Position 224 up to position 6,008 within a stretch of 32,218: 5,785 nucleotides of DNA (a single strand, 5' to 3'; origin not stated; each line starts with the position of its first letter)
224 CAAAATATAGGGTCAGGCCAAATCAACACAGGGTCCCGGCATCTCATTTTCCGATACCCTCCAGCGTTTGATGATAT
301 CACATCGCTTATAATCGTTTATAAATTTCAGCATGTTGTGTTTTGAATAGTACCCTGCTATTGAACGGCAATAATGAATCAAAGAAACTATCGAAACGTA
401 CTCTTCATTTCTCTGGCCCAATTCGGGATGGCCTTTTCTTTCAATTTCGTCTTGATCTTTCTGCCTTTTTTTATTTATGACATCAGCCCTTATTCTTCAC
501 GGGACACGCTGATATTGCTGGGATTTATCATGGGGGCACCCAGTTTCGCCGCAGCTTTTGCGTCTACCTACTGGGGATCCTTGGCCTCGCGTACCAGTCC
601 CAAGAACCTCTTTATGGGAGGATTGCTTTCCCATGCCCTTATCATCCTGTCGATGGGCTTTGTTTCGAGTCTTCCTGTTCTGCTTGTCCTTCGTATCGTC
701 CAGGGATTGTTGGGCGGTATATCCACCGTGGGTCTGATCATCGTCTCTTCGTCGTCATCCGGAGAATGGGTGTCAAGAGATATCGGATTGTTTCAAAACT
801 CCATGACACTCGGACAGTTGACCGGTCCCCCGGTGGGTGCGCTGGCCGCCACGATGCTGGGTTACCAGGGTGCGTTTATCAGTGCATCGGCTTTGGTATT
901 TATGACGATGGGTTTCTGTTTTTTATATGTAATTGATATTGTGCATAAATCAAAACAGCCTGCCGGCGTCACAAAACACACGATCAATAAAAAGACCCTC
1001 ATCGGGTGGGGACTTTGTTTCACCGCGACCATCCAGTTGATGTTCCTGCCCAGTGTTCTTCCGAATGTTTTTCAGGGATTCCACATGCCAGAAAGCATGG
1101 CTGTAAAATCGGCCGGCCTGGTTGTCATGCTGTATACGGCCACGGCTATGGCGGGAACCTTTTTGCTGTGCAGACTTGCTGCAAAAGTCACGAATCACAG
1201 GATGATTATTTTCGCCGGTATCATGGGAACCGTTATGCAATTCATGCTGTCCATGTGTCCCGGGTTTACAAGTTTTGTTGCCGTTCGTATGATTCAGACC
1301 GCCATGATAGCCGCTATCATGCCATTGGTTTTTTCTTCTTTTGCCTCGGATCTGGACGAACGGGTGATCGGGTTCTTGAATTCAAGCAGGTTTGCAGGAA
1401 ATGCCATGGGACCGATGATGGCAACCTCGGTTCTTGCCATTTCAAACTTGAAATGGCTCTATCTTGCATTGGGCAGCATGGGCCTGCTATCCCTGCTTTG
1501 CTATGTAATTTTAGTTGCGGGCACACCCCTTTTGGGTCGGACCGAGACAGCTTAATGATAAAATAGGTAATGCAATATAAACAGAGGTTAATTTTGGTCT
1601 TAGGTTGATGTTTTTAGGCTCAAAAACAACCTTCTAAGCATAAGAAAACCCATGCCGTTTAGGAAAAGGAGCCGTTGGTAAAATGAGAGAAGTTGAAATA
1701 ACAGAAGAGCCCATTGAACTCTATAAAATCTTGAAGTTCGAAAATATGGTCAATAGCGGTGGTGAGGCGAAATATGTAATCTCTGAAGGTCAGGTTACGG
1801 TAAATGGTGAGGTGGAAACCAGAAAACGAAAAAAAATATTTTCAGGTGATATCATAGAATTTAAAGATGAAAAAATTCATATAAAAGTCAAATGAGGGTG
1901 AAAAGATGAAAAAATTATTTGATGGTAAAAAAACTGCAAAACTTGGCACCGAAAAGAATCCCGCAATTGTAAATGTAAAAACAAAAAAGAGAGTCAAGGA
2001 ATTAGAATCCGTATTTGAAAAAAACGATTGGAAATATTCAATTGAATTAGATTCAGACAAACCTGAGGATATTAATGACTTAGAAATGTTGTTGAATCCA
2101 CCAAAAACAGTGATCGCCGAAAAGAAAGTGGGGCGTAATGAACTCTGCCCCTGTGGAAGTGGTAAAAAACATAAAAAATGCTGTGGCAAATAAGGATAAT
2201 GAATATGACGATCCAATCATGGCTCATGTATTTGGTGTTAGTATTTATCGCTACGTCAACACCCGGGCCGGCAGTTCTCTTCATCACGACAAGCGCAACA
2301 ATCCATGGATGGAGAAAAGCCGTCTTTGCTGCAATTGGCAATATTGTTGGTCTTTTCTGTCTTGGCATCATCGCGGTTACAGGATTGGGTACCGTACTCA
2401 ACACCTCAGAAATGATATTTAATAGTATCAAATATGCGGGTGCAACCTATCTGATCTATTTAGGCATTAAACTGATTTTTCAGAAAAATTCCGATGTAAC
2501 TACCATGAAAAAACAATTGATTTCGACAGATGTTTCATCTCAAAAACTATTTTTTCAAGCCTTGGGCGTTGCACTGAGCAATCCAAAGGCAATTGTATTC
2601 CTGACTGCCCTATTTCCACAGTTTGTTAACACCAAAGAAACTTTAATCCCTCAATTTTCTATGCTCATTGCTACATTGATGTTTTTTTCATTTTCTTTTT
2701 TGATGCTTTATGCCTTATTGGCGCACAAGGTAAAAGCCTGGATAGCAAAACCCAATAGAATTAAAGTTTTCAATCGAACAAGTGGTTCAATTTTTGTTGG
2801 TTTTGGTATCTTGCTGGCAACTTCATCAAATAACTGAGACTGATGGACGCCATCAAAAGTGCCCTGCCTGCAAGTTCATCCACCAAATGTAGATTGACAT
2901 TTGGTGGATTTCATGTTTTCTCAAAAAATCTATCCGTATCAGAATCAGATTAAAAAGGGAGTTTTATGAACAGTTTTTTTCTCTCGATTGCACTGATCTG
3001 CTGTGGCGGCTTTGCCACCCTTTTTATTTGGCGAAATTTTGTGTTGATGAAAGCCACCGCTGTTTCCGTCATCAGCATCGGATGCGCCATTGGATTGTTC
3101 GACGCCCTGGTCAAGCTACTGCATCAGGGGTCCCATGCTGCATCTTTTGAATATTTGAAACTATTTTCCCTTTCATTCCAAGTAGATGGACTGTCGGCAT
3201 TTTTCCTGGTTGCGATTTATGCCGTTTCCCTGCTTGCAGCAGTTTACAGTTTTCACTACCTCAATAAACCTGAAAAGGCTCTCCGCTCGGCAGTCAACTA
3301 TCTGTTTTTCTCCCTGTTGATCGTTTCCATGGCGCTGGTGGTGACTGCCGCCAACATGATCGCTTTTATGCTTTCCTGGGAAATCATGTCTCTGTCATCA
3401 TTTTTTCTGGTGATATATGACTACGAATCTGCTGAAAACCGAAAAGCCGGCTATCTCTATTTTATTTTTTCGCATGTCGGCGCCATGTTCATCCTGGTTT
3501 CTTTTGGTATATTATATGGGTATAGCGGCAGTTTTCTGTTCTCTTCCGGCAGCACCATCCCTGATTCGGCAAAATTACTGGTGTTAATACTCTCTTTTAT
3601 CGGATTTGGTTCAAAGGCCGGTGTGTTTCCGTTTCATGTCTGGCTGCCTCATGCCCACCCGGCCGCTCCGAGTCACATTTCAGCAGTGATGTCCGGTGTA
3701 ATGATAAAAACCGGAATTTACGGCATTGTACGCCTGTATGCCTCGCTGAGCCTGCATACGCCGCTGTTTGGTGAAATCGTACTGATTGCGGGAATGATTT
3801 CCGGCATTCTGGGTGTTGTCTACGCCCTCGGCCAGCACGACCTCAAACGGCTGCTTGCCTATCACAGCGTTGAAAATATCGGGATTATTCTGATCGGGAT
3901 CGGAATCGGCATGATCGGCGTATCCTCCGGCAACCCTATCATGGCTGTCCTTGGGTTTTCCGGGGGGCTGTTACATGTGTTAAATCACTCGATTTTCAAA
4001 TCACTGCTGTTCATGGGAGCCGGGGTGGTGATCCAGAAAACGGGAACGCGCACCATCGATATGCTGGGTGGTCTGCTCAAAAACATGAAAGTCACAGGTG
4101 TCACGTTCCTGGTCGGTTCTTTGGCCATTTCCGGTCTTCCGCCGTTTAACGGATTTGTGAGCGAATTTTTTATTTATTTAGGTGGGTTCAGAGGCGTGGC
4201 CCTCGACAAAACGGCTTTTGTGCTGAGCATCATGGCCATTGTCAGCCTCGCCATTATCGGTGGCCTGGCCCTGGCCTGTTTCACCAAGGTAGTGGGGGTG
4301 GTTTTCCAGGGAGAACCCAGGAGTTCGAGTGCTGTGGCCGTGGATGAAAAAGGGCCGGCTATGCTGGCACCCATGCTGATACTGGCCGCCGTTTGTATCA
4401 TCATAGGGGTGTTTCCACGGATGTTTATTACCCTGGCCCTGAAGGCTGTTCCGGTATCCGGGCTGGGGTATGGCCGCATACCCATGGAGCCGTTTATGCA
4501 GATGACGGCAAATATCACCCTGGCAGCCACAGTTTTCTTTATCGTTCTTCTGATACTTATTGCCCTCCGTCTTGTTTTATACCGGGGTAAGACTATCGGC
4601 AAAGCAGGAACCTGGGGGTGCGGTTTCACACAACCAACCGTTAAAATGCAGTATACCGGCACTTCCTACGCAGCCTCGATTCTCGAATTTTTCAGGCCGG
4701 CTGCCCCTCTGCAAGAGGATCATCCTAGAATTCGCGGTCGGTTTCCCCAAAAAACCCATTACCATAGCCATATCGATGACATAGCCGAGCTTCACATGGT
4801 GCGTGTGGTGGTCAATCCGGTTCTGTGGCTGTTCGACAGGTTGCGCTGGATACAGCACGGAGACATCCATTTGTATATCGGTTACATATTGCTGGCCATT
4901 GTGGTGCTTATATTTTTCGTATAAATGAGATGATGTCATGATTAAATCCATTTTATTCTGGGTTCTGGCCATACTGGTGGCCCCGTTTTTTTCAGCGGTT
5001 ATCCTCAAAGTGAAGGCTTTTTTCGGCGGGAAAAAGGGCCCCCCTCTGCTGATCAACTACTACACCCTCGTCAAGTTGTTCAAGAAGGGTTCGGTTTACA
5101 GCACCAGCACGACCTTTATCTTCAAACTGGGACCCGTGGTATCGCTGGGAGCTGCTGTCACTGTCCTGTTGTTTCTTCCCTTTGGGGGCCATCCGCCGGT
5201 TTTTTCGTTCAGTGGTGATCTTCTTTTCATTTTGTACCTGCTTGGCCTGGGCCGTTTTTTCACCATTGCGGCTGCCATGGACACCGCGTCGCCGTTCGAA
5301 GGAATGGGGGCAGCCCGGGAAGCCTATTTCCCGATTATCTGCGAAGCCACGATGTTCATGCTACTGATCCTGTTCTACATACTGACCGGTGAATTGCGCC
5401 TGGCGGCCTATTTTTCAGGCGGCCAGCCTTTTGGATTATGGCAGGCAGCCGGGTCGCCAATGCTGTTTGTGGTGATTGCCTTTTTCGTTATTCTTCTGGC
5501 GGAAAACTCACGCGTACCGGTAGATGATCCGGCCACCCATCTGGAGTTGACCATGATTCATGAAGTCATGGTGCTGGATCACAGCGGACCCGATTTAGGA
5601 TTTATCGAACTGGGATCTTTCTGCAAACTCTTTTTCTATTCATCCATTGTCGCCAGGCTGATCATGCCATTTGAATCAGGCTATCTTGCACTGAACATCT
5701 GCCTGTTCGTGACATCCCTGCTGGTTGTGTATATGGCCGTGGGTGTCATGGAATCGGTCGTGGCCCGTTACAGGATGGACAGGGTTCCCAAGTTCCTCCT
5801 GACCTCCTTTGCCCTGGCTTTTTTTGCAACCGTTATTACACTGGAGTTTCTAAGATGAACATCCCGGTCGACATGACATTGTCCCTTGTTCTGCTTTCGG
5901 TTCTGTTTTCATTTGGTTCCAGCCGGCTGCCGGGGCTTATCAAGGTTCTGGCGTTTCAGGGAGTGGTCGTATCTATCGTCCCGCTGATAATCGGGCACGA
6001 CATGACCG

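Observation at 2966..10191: Six-gene Ech/Hyf-hydrogenase-related (Ehr-type) membrane complex whose large subunit has lost every [NiFe] ligand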

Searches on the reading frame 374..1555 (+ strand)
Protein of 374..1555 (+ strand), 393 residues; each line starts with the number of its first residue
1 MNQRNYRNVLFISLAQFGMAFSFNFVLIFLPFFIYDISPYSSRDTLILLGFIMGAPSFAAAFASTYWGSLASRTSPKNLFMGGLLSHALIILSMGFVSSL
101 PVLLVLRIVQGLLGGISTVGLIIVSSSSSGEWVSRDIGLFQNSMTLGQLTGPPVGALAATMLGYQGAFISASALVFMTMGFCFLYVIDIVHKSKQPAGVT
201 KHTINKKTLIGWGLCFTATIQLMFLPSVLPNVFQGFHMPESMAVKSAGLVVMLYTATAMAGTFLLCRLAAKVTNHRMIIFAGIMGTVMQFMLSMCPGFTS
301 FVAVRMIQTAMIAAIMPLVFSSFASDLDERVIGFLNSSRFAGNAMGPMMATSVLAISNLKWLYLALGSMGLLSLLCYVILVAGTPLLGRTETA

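Call 6: search_protein_families(library=pfam, proteins=[window:374-1555:+])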
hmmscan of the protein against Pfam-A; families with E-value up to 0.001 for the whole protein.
window:374-1555:+ (393 aa): 1 family
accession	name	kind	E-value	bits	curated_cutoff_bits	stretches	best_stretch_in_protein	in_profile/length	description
PF07690.21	MFS_1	-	1.4e-28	100.2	33.4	2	13-227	2-223/347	Major Facilitator Superfamily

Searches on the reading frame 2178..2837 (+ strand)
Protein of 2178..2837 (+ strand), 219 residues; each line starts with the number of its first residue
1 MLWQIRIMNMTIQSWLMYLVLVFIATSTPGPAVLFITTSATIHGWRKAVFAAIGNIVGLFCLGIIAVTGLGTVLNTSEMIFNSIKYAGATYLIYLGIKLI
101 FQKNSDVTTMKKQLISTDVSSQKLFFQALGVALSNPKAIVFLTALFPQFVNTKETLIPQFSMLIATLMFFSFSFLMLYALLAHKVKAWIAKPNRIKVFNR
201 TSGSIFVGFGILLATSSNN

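Call 6: search_protein_families(library=pfam, proteins=[window:2178-2837:+])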
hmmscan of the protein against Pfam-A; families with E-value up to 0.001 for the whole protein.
window:2178-2837:+ (219 aa): 1 family
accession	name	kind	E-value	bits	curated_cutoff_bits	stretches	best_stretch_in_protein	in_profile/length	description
PF01810.24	LysE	-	2.4e-33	115.7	25.6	1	27-216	5-192/193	LysE type translocator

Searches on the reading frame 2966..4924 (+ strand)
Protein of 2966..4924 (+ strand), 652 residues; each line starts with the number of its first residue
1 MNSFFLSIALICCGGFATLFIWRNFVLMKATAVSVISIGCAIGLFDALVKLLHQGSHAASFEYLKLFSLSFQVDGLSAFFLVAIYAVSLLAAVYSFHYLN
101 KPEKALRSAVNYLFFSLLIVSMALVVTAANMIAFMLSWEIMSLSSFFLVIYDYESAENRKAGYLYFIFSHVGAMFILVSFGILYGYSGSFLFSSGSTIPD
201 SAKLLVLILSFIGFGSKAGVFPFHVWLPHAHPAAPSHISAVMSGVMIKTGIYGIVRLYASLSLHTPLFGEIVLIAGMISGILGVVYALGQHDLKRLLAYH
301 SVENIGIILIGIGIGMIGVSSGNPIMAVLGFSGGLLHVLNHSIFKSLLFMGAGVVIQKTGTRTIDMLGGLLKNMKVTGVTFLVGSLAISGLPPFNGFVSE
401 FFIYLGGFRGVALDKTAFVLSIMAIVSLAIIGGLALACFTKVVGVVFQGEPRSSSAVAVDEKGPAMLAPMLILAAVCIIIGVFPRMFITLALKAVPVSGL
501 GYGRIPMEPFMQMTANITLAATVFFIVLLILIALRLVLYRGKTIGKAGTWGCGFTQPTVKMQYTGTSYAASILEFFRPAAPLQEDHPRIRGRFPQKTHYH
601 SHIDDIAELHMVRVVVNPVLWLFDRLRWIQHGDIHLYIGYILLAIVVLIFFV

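Call 4: search_protein_families(library=pfam, proteins=[window:2966-4924:+])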
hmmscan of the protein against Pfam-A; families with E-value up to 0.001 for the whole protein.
window:2966-4924:+ (652 aa): 2 families
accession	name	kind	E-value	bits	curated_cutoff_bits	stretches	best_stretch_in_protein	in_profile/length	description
PF00361.26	Proton_antipo_M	-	6.5e-52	177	21.5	1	128-409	1-277/294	NADH:quinone oxidoreductase/Mrp antiporter, TM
PF00662.26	Proton_antipo_N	-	1e-06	29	24.5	1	67-101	9-43/51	NADH-Ubiquinone oxidoreductase (complex I), chain 5 N-terminus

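Call 5: search_protein_families(library=ncbifam, proteins=[window:2966-4924:+], max_evalue=0.001)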
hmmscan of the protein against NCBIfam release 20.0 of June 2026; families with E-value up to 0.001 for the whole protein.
window:2966-4924:+ (652 aa): 73 families (the best 25 are shown)
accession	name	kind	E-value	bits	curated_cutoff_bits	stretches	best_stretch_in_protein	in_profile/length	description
NF005086.0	PRK06521.1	equivalog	6.5e-172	573.4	667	1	4-651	8-666/669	hydrogenase 4 subunit B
NF006418.0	PRK08667.1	equivalog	2.2e-133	446.1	794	1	5-650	6-638/644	hydrogenase membrane subunit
NF005958.0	PRK08042.1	equivalog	1e-78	265.6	727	1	23-580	22-564/608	formate hydrogenlyase subunit 3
NF006240.0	PRK08376.1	subfamily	1.2e-78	265.3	662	1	69-488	84-496/521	putative monovalent cation/H+ antiporter subunit D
NF006419.0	PRK08668.1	equivalog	1.1e-71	242.5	617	1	43-544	39-529/613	NADH dehydrogenase subunit M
NF009310.0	PRK12668.1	equivalog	5.7e-67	226.8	564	1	28-524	23-469/584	Na(+)/H(+) antiporter subunit D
NF005097.0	PRK06525.1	equivalog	3.9e-66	223.7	430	1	28-484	26-475/480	hydrogenase 4 subunit D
NF009288.0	PRK12648.1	equivalog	4.8e-66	223.5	1104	1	6-501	5-488/954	monovalent cation/H+ antiporter subunit A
TIGR00940.1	2a6301s01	subfamily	8.3e-60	203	920.45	1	23-539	17-545/793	monovalent cation:proton antiporter subunit A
NF005044.0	PRK06458.1-4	equivalog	2e-58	198.6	610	1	27-492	26-488/531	hydrogenase 4 subunit F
TIGR01972.1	NDH_I_M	subfamily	9.7e-58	196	263.8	1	27-495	28-479/486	NADH-quinone oxidoreductase subunit M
NF009287.0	PRK12647.1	equivalog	3.6e-57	194.4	937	1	58-534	57-514/773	putative monovalent cation/H+ antiporter subunit A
NF009285.0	PRK12645.1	equivalog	1.7e-56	192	1028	1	41-495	42-508/804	Na+/H+ antiporter subunit A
NF009286.0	PRK12646.1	equivalog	9.4e-56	189.7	1063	1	68-535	71-548/800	DUF4040 family protein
NF005141.0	PRK06590.1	equivalog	1.5e-53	182.7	556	1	25-651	30-608/615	NADH-quinone oxidoreductase subunit L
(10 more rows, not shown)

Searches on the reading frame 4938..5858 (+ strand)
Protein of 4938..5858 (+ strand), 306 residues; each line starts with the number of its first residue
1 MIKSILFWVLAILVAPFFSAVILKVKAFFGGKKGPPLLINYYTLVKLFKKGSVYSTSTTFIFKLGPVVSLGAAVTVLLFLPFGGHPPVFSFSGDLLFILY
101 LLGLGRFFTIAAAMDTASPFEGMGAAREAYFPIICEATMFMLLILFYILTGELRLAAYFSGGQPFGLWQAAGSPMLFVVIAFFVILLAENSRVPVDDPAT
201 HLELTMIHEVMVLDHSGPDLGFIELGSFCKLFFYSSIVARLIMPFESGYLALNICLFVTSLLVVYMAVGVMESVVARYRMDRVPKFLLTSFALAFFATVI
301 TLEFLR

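Call 4: search_protein_families(library=pfam, proteins=[window:4938-5858:+])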
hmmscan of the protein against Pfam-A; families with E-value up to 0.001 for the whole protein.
window:4938-5858:+ (306 aa): 1 family
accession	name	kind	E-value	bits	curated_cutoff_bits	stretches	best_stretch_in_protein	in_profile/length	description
PF00146.26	NADHdh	-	7e-34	118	27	1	5-300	4-296/298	NADH dehydrogenase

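Call 5: search_protein_families(library=ncbifam, proteins=[window:4938-5858:+], max_evalue=0.001)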
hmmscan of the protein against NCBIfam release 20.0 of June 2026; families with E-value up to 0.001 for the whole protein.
window:4938-5858:+ (306 aa): 4 families
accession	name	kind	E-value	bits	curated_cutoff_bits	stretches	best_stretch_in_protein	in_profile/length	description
NF004741.0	PRK06076.1-2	equivalog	5.2e-15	55.5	305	1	47-301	77-329/337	NADH-quinone oxidoreductase subunit NuoH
NF004745.0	PRK06076.1-6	equivalog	4.5e-09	36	450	1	37-286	58-313/341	NADH-quinone oxidoreductase subunit NuoH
NF004740.0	PRK06076.1-1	equivalog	1.9e-08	34.2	399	1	8-286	22-300/325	NADH-quinone oxidoreductase subunit NuoH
NF004742.0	PRK06076.1-3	equivalog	1.9e-05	24.1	531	1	42-282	72-324/356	NADH-quinone oxidoreductase subunit NuoH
